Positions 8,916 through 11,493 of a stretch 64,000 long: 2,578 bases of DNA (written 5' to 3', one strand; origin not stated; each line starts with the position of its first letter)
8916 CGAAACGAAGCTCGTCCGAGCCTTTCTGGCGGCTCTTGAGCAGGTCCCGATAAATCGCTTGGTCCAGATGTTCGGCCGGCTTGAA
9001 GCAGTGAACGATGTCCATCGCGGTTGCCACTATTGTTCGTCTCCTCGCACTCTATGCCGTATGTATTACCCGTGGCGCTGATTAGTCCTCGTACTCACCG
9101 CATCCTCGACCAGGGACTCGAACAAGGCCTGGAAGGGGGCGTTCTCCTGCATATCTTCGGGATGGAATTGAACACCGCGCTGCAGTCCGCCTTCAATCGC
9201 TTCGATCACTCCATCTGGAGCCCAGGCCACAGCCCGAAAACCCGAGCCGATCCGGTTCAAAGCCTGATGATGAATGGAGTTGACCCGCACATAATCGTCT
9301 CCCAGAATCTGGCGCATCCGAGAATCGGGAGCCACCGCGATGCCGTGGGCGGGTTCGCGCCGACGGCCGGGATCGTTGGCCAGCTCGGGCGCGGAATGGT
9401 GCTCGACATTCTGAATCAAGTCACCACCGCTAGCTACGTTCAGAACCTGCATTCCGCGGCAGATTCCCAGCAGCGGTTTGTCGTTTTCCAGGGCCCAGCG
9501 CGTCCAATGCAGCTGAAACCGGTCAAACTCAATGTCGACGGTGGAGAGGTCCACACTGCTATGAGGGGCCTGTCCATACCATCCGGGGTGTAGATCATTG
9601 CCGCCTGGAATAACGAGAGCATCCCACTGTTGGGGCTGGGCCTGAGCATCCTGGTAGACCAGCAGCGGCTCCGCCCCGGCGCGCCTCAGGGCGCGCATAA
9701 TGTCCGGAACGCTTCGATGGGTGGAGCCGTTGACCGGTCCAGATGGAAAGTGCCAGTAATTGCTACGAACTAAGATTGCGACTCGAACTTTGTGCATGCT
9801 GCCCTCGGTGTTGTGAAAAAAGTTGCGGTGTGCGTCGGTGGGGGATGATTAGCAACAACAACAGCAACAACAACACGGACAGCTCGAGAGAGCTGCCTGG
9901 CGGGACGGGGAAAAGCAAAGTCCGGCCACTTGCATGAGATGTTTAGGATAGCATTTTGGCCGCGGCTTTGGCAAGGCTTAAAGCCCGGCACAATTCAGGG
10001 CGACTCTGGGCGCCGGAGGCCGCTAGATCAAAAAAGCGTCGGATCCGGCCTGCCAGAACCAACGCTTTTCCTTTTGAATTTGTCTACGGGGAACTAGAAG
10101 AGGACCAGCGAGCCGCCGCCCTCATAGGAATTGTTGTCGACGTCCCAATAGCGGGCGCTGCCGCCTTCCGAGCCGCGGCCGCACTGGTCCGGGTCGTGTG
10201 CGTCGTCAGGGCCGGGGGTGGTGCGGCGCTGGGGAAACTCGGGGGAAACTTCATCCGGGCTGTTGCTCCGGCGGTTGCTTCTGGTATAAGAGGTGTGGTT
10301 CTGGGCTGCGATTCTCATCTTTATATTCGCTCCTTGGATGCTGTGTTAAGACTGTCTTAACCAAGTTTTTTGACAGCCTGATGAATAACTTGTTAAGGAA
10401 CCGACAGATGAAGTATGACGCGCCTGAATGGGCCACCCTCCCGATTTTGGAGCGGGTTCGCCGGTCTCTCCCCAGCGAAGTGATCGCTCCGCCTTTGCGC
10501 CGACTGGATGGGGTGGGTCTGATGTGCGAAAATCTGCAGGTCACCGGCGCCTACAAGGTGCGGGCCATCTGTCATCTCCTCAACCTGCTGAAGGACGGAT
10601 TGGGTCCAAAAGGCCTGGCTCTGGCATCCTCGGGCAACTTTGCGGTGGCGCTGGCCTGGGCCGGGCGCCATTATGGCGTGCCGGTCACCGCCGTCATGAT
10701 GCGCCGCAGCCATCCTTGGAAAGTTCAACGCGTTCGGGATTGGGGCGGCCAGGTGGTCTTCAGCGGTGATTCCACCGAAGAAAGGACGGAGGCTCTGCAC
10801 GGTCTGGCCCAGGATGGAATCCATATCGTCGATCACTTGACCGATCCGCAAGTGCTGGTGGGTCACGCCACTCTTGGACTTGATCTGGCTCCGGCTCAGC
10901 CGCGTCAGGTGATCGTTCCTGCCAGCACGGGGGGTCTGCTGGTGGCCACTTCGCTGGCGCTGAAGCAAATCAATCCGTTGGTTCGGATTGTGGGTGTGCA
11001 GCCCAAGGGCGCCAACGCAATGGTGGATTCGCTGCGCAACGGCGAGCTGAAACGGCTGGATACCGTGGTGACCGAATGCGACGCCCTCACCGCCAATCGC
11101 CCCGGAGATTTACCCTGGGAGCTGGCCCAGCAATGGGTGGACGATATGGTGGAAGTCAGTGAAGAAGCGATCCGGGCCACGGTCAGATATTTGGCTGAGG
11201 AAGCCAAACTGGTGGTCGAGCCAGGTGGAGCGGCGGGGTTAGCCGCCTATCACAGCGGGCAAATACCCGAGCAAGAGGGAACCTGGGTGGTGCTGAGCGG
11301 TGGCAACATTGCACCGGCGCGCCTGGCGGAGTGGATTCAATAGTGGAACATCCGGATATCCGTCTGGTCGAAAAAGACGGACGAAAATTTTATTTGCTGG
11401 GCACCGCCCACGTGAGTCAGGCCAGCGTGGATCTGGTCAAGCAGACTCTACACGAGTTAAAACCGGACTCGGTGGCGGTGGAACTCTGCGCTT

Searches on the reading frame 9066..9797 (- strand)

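Call 63: search_protein_families(library=pfam, proteins=[window:9066-9797:-], max_evalue=0.00001)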
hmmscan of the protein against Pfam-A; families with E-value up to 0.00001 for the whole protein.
window:9066-9797:- (243 aa): 2 families
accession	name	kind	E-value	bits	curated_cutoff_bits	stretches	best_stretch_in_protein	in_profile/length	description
PF07722.19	Peptidase_C26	-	2.4e-44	152.1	20.5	1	17-214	12-219/219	Peptidase C26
PF00117.34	GATase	-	7.1e-15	55.6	22.8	1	34-227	14-185/190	Glutamine amidotransferase class-I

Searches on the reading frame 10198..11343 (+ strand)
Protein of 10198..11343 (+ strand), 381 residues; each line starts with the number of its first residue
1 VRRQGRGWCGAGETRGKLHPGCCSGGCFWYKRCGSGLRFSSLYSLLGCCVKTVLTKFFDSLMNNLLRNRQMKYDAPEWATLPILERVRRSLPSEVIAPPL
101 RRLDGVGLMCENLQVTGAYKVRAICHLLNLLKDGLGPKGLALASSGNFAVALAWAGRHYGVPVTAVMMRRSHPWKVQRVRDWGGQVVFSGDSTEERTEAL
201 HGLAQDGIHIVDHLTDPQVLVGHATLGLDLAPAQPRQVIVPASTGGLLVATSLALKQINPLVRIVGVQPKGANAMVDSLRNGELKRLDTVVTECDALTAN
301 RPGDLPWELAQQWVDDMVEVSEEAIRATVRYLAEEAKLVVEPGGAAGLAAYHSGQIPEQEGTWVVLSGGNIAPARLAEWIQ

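Call 17: search_protein_families(library=pfam, proteins=[window:10198-11343:+], max_evalue=0.00001)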
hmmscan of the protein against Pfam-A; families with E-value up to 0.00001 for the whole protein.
window:10198-11343:+ (381 aa): 1 family
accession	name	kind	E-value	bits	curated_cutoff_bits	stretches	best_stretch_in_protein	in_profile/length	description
PF00291.31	PALP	-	3.4e-62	210.9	35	1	106-368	24-295/295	Pyridoxal-phosphate dependent enzyme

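Call 64: find_homologous_proteins(query=window:10198-11343:+, max_evalue=1e-30)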
Query window:10198-11343:+ (381 aa): 1449 proteins with E <= 1e-30 among 8000 candidates; the best 120 are listed.
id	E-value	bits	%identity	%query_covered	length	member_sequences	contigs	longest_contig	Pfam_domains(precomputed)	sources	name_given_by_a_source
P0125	1.4e-183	629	90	81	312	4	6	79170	PF00291.32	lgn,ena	-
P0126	6.2e-176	603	86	81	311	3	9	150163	PF00291.32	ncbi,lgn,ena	-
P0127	7.4e-176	603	85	81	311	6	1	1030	PF00291.32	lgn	-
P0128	2.8e-175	601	86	81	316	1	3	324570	PF00291.32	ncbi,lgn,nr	ncbi:MAG: pyridoxal-phosphate dependent enzyme [Candidatus Eremiobacteraeota bacterium]|nr:pyridoxal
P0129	3.2e-175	601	85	81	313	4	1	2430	PF00291.32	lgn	-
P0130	6.9e-174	597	85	82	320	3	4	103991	PF00291.32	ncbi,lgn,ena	-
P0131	1.0e-173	596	85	81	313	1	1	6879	PF00291.32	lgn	-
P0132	1.2e-173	596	85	81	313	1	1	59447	PF00291.32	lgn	-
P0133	1.4e-171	589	84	81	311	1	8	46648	PF00291.32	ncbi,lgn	-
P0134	3.7e-171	588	84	81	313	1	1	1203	PF00291.32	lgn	-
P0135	1.8e-166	572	82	81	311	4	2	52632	PF00291.32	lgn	-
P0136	2.1e-146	506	74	80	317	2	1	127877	PF00291.32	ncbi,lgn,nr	ncbi:pyridoxal-phosphate dependent enzyme [bacterium]|nr:pyridoxal-phosphate dependent enzyme [bacte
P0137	6.5e-146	505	73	81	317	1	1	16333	PF00291.32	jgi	jgi:threonine dehydratase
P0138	5.3e-145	502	89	66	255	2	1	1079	PF00291.32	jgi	jgi:threonine dehydratase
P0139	2.8e-142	493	75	80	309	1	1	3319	PF00291.32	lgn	-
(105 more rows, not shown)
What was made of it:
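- On Heterocyst glycolipid (Hgl) system: Eremiobacterota at 86% identity (call 64).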
